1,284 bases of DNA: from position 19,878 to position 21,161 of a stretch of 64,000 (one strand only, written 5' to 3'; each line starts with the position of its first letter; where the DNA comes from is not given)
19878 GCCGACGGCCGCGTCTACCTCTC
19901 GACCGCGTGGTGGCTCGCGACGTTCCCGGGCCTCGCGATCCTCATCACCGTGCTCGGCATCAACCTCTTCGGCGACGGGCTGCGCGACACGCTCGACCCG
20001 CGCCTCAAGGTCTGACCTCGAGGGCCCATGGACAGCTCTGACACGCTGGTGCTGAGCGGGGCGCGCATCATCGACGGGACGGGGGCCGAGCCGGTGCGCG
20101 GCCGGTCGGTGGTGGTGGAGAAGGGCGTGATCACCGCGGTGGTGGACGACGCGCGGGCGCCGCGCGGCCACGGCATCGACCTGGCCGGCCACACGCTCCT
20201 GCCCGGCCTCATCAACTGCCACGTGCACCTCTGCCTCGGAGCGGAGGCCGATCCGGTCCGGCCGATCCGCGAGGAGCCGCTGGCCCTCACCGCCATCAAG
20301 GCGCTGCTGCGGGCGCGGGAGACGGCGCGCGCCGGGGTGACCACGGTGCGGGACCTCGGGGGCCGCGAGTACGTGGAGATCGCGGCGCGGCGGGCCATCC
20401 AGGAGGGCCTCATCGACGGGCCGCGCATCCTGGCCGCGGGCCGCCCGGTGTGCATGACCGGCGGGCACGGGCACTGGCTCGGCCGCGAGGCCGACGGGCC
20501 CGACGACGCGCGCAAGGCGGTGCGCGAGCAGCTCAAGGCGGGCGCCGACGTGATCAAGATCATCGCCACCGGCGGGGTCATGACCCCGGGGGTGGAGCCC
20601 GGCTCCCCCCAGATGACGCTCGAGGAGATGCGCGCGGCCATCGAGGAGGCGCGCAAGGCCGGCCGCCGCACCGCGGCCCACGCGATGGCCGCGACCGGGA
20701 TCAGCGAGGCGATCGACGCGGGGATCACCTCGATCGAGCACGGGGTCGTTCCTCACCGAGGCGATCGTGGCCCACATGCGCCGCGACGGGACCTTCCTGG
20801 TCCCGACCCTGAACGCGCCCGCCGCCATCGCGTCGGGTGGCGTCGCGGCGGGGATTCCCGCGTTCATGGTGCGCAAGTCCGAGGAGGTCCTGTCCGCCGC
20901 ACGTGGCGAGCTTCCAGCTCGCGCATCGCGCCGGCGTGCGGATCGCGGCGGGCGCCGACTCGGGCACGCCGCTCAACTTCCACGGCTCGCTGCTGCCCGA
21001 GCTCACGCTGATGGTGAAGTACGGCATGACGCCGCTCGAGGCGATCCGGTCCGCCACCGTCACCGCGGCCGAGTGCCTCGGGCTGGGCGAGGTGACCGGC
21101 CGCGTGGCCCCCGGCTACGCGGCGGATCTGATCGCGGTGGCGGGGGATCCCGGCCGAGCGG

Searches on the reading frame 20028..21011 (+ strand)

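Call 92: search_protein_families(library=pfam, proteins=[window:20028-21011:+], max_evalue=0.001)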
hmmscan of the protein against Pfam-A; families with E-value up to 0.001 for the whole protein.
window:20028-21011:+ (327 aa): 2 families
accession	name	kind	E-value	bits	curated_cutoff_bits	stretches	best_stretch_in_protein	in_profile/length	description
PF01979.26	Amidohydro_1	-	3.2e-27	96.1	25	1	56-241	1-178/345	Amidohydrolase family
PF07969.17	Amidohydro_3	-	7.3e-06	26.2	29.7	0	50-72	3-25/472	Amidohydrolase family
